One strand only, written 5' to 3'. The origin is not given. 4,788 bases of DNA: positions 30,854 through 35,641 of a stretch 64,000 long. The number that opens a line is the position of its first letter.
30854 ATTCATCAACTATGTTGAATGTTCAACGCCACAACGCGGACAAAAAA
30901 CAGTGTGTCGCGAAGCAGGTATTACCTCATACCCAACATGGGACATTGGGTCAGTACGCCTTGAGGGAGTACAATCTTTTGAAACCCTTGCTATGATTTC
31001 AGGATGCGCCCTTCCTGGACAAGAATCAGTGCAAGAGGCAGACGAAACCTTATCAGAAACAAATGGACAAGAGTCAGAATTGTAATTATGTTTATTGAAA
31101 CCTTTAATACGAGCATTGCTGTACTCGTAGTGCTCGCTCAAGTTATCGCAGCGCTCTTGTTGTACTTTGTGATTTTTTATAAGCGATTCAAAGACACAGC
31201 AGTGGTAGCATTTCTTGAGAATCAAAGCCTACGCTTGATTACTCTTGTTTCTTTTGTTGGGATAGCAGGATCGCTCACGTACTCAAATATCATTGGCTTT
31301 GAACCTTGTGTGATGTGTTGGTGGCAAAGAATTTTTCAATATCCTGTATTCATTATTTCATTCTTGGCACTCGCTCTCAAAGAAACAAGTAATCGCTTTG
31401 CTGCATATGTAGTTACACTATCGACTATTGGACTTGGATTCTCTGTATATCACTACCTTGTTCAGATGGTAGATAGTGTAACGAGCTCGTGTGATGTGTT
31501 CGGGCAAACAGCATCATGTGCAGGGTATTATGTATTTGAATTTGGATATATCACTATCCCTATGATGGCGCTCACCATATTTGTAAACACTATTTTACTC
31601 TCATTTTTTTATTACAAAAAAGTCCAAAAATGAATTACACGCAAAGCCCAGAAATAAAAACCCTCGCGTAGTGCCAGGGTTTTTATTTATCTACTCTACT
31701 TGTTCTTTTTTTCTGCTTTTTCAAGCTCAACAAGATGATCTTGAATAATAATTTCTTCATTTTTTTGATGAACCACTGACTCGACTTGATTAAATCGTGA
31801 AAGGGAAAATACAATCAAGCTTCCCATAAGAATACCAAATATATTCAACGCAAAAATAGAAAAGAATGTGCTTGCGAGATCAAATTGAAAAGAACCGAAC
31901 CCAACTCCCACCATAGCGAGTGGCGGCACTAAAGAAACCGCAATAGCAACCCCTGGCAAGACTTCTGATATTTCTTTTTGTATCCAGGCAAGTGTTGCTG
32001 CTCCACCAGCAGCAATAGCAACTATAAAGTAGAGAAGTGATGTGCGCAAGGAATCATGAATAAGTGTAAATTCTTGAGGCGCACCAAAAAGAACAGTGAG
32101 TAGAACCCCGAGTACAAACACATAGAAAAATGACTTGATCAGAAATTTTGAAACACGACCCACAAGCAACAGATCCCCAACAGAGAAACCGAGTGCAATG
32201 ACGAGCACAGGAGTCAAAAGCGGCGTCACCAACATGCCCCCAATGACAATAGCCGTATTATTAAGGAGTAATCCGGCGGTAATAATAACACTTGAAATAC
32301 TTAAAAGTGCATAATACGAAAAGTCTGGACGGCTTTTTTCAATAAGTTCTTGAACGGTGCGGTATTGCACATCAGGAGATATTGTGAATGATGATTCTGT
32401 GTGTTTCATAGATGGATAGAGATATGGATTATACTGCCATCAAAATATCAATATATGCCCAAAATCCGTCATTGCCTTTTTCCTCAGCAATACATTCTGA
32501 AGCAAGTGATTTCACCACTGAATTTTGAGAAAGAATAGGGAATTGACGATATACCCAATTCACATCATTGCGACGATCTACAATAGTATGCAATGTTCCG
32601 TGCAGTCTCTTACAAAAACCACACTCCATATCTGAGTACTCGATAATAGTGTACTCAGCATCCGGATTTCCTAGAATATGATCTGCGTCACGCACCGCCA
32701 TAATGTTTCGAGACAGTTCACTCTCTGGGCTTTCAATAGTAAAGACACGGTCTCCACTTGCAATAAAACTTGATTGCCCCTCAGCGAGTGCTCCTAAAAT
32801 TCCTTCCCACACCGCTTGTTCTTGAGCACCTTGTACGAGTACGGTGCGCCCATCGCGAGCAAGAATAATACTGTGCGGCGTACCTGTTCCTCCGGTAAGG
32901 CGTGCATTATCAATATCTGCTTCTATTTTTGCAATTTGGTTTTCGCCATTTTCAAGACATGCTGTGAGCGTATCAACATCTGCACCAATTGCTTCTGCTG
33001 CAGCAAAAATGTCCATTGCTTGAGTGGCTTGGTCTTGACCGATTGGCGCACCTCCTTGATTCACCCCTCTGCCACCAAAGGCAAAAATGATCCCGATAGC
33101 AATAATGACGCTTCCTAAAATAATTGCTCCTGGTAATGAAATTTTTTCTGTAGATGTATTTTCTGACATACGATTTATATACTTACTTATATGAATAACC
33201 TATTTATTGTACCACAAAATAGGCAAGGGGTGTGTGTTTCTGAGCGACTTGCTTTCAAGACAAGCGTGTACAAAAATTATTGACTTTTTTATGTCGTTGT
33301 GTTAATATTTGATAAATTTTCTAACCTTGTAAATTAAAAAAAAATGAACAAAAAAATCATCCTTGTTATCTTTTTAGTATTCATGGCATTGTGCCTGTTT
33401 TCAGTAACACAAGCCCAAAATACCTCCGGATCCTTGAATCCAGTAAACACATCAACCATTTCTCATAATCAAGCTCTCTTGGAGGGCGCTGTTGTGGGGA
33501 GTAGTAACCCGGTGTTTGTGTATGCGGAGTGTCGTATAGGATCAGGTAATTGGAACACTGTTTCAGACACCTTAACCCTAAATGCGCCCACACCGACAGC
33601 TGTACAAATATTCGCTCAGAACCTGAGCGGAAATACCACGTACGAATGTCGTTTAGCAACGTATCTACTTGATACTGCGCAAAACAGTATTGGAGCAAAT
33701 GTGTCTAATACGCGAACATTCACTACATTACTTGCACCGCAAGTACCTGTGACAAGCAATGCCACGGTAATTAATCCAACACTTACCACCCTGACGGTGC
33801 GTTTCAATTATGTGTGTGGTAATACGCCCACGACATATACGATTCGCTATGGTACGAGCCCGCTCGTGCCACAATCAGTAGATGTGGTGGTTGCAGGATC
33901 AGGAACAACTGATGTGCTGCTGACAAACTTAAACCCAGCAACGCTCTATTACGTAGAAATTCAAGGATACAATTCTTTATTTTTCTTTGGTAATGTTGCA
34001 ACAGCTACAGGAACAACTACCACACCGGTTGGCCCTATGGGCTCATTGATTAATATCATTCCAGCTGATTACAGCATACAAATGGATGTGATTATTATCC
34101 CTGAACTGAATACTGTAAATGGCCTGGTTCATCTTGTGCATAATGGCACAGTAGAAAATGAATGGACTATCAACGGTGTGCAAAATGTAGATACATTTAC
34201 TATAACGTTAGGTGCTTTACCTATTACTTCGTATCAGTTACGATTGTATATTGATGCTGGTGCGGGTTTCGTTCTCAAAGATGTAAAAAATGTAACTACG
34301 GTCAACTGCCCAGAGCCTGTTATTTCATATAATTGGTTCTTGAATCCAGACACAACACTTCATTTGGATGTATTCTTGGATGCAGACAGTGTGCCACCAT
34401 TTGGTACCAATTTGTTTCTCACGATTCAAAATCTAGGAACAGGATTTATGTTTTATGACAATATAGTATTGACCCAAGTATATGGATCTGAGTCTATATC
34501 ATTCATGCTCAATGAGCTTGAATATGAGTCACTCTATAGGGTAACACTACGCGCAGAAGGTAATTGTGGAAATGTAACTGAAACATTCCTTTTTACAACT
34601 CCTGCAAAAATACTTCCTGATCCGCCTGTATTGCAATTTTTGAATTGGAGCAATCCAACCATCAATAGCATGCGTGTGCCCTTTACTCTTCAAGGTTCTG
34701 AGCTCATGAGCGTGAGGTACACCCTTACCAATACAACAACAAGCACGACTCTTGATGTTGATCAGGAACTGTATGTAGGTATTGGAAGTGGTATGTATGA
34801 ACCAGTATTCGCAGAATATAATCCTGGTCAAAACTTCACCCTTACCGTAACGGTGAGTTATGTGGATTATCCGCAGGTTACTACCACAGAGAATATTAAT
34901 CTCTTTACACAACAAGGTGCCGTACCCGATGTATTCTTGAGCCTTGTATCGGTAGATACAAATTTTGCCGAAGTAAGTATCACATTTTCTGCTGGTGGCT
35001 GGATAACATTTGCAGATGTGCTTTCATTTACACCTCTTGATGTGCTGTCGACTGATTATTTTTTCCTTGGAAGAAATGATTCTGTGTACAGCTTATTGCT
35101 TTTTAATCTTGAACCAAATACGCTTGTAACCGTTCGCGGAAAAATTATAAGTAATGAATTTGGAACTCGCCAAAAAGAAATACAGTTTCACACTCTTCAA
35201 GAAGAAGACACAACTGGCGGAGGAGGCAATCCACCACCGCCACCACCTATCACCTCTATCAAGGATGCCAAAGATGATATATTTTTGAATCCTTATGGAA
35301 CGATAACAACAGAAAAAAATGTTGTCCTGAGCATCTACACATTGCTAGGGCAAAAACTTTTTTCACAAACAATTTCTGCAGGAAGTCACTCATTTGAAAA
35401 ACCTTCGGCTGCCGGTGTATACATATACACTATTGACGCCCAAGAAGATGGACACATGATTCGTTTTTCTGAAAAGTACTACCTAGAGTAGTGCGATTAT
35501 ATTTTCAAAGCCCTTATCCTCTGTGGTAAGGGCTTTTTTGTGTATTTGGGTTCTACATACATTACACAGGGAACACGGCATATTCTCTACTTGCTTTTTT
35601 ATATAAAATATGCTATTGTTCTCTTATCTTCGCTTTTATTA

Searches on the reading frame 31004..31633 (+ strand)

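Call 78: search_protein_families(library=pfam, proteins=[window:31004-31633:+], max_evalue=0.001)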
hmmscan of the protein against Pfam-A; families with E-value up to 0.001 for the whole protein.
window:31004-31633:+ (209 aa): 1 family
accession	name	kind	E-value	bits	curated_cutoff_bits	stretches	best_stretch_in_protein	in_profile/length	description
PF02600.21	DsbB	-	1.3e-14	55.3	22.1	1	76-201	5-146/148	Disulfide bond formation protein DsbB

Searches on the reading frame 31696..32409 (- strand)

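Call 78: search_protein_families(library=pfam, proteins=[window:31696-32409:-], max_evalue=0.001)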
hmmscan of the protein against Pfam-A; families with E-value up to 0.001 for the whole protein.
window:31696-32409:- (237 aa): 1 family
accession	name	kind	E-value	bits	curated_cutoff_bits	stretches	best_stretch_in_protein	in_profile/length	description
PF04087.19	DUF389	-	7.8e-26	91.2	23.9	1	59-194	1-136/137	Domain of unknown function (DUF389)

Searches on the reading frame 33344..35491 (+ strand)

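Call 28: search_protein_families(library=pfam, proteins=[window:33344-35491:+], max_evalue=0.001)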
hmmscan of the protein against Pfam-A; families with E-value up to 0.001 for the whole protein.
window:33344-35491:+ (715 aa): 2 families
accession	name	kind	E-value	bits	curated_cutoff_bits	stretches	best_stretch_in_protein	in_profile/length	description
PF25059.1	FN3_DSCAM-DSCAML_C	-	1.5e-07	32.1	39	0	383-419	43-79/89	DSCAM/DSCAML C-terminal Fn3-like domain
PF00041.27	fn3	-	6.5e-05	23.5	25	1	139-211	5-71/84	Fibronectin type III domain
